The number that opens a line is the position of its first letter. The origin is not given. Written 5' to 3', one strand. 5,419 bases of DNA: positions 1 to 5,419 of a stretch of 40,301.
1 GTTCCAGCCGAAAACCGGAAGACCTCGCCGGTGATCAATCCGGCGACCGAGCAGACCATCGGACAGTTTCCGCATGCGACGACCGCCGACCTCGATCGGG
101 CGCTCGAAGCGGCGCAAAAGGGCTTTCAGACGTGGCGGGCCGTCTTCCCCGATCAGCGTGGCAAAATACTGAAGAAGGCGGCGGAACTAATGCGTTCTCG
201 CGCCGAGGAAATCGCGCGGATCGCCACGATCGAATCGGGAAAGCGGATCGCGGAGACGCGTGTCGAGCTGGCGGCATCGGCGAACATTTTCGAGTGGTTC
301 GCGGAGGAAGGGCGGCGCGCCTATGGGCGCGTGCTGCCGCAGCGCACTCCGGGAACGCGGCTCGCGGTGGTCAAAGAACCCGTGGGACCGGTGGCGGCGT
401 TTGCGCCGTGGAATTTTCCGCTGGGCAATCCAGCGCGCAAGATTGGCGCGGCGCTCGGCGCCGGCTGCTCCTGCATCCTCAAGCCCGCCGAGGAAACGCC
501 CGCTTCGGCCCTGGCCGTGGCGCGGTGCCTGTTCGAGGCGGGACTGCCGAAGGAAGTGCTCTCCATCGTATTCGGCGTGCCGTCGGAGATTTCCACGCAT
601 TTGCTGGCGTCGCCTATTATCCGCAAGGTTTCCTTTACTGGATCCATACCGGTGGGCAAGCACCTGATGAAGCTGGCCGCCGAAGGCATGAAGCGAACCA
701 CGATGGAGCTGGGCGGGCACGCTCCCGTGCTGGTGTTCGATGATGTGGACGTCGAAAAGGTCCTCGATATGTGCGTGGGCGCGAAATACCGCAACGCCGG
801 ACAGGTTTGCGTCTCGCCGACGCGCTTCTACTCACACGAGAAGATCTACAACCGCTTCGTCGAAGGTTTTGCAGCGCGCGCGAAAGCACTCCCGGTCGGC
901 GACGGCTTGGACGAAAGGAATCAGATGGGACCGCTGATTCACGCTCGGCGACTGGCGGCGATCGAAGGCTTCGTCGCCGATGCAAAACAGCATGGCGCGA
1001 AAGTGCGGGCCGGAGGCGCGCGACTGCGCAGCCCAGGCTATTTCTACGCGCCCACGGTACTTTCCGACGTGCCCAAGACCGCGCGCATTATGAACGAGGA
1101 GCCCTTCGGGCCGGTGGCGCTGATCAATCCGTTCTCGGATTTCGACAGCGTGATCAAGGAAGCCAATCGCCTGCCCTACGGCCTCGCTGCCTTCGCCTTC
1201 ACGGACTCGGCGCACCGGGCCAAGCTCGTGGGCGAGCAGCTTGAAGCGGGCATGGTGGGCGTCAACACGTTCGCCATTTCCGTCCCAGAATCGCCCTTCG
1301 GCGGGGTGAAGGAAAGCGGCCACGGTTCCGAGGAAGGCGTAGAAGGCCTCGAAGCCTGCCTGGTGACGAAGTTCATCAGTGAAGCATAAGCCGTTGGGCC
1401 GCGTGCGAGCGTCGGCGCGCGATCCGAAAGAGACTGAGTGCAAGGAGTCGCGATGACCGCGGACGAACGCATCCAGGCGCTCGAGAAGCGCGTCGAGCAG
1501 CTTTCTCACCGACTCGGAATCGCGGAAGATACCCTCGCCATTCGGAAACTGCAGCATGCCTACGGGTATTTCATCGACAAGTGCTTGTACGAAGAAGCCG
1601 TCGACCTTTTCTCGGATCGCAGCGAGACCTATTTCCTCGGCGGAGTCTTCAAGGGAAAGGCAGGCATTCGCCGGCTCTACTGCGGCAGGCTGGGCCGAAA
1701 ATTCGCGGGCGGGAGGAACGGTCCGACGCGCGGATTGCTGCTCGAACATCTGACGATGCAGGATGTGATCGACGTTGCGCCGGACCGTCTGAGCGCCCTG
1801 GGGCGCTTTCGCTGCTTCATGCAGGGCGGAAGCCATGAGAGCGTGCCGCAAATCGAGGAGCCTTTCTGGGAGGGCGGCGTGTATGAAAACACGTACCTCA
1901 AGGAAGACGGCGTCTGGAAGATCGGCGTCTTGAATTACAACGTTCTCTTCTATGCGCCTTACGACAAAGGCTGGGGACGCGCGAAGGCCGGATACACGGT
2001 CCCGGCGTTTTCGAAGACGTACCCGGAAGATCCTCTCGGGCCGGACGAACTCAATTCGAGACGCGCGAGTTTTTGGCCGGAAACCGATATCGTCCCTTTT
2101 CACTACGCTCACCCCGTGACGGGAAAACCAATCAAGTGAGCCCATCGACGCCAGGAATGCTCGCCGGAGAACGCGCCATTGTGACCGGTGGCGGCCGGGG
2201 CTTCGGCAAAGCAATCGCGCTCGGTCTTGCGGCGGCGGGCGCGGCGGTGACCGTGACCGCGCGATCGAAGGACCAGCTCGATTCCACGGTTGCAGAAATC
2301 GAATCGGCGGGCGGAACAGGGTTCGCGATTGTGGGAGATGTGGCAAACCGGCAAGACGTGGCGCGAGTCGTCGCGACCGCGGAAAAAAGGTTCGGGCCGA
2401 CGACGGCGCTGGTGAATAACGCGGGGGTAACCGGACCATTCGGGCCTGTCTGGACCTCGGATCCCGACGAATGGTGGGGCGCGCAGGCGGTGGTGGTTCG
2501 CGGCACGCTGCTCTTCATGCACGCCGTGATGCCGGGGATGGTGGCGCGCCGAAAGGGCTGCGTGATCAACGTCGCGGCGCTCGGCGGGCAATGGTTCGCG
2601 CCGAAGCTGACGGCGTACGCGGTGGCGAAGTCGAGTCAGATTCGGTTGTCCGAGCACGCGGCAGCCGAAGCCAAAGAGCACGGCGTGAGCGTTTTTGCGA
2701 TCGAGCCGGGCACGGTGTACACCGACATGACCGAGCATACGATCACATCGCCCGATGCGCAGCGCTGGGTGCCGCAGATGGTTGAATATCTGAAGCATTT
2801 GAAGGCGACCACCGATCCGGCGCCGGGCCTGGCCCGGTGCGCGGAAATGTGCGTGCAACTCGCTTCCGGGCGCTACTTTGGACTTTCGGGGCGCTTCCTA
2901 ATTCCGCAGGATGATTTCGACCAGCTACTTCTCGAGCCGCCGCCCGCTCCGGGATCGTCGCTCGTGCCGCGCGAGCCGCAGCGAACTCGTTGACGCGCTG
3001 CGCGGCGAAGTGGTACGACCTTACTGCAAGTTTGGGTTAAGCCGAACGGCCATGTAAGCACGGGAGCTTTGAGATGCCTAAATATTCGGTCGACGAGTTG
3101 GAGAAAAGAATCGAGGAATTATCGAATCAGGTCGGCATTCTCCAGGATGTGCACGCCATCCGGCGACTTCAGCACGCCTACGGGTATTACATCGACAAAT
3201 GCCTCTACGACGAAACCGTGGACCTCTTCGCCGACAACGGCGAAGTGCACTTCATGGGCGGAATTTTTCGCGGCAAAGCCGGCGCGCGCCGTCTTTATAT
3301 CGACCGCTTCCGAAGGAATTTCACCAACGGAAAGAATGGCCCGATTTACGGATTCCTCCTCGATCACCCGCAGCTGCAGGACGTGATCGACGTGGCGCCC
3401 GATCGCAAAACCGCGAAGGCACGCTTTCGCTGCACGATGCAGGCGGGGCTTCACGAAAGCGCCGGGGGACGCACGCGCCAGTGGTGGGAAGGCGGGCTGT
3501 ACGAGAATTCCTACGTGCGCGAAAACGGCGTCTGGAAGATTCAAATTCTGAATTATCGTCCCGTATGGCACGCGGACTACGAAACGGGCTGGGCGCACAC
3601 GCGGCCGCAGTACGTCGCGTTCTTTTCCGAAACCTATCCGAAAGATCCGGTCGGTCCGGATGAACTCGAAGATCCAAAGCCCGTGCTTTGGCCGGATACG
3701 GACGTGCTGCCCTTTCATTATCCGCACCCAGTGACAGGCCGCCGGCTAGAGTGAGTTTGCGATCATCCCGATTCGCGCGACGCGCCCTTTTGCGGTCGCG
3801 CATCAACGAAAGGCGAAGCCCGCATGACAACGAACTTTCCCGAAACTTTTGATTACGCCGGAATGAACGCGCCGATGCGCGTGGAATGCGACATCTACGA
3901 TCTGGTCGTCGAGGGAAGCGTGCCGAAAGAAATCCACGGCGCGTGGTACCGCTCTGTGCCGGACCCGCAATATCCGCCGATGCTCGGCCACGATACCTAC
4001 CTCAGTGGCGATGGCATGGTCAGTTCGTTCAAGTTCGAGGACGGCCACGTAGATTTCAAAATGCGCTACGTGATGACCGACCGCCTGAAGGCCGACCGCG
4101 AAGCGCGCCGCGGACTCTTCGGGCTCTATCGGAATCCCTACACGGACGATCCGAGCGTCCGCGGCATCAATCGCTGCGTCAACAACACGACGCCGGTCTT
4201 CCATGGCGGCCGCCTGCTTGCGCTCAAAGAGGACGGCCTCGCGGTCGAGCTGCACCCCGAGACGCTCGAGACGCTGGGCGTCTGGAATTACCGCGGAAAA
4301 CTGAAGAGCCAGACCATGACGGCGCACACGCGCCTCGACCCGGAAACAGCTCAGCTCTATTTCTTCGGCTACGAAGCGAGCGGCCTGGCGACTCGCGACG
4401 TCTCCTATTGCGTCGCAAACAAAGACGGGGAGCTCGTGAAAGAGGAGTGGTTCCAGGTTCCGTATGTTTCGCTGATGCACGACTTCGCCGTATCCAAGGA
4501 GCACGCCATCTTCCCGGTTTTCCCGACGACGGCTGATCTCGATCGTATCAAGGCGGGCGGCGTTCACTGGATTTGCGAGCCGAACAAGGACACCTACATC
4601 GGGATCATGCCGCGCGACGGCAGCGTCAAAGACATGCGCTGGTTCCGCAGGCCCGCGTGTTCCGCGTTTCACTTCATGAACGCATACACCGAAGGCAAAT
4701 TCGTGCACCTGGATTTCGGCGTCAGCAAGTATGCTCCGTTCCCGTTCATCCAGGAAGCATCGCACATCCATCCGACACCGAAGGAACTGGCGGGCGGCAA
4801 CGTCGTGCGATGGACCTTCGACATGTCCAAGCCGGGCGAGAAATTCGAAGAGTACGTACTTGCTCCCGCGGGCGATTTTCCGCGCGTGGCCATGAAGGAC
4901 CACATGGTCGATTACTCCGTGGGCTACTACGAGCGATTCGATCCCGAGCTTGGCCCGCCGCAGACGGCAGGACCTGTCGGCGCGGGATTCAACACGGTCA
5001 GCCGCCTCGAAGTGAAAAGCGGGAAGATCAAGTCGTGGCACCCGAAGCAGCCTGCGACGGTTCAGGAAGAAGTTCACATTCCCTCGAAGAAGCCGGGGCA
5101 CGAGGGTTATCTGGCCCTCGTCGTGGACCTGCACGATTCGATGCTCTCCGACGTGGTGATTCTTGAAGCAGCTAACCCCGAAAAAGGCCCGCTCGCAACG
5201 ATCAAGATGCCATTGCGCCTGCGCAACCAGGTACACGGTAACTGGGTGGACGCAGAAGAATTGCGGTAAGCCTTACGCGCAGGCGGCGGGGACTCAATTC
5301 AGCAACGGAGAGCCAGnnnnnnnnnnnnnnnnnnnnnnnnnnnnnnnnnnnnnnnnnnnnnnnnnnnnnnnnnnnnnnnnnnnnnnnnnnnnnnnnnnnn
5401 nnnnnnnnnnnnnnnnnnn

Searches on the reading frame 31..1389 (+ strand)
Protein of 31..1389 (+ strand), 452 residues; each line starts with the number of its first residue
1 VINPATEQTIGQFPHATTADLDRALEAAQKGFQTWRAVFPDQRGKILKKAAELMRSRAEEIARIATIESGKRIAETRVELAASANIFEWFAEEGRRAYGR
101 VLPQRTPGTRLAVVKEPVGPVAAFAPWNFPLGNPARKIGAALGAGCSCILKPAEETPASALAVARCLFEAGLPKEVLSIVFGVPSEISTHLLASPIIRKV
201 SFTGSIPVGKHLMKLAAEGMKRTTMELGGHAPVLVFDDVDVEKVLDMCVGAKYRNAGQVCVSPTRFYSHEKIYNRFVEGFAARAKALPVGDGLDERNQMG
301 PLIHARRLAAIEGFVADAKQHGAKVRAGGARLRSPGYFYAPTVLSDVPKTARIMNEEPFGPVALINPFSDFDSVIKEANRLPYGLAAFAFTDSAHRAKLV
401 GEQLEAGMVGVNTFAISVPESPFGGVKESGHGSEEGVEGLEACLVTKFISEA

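Call 75: search_protein_families(library=pfam, proteins=[window:31-1389:+], max_evalue=0.00001)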
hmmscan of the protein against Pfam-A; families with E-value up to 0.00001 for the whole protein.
window:31-1389:+ (452 aa): 1 family
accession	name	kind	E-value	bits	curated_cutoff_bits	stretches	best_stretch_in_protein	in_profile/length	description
PF00171.27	Aldedh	-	1.9e-157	525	23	1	2-448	12-460/461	Aldehyde dehydrogenase family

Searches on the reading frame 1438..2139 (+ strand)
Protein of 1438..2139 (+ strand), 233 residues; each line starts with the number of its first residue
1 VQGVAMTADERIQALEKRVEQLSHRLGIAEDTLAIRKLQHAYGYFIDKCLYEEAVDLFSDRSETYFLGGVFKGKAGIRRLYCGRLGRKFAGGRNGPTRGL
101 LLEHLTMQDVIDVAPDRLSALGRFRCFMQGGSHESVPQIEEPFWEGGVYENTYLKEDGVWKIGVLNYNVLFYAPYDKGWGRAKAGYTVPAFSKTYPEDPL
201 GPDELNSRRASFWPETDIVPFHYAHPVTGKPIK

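Call 75: search_protein_families(library=pfam, proteins=[window:1438-2139:+], max_evalue=0.00001)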
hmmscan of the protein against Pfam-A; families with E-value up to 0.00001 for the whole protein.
window:1438-2139:+ (233 aa): 1 family
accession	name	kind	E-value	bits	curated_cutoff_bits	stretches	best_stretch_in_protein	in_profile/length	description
PF13577.12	SnoaL_4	-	1.2e-21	77.5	24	1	29-163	3-123/126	SnoaL-like domain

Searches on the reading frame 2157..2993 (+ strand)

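Call 75: search_protein_families(library=pfam, proteins=[window:2157-2993:+], max_evalue=0.00001)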
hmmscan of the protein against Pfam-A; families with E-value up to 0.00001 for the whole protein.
window:2157-2993:+ (278 aa): 3 families
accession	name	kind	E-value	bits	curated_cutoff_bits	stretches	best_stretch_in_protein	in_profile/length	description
PF00106.31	adh_short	-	4.4e-42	144.2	26.6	1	7-195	3-190/195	short chain dehydrogenase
PF13561.12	adh_short_C2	-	1.7e-34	119.9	27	1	14-238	6-219/236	Enoyl-(Acyl carrier protein) reductase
PF08659.16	KR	-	6.7e-10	39.6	22.6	1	8-172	4-167/180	KR domain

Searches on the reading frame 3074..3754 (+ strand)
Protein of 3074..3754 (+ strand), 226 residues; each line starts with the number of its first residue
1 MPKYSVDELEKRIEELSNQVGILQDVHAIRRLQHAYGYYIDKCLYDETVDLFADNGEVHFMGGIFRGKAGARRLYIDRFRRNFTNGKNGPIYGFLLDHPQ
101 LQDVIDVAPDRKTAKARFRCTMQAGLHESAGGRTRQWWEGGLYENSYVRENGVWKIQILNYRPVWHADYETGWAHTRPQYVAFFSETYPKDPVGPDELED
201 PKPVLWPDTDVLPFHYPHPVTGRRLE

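Call 75: search_protein_families(library=pfam, proteins=[window:3074-3754:+], max_evalue=0.00001)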
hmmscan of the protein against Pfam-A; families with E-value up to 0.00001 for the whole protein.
window:3074-3754:+ (226 aa): 1 family
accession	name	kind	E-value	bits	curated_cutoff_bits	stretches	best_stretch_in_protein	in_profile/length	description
PF13577.12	SnoaL_4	-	3.7e-27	95.3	24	1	23-157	3-123/126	SnoaL-like domain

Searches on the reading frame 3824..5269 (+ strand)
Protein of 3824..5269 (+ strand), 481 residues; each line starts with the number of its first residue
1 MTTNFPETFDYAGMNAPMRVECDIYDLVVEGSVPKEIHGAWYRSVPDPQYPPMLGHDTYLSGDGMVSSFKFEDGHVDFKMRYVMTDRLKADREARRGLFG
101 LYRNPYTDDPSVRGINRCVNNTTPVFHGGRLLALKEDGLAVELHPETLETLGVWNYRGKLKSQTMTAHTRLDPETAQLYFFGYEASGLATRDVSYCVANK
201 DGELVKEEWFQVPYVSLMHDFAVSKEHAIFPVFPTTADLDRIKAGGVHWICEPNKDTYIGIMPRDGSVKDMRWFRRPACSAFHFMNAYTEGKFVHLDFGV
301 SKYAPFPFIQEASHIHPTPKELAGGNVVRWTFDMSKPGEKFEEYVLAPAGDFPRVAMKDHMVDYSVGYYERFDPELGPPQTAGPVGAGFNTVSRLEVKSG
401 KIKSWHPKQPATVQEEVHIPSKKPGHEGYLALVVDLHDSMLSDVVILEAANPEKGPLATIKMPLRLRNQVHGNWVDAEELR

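Call 75: search_protein_families(library=pfam, proteins=[window:3824-5269:+], max_evalue=0.00001)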
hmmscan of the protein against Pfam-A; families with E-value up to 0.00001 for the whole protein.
window:3824-5269:+ (481 aa): 1 family
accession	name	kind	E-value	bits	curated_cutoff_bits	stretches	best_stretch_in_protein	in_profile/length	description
PF03055.21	RPE65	-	9e-108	361.8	27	1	16-476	2-469/469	Retinal pigment epithelial membrane protein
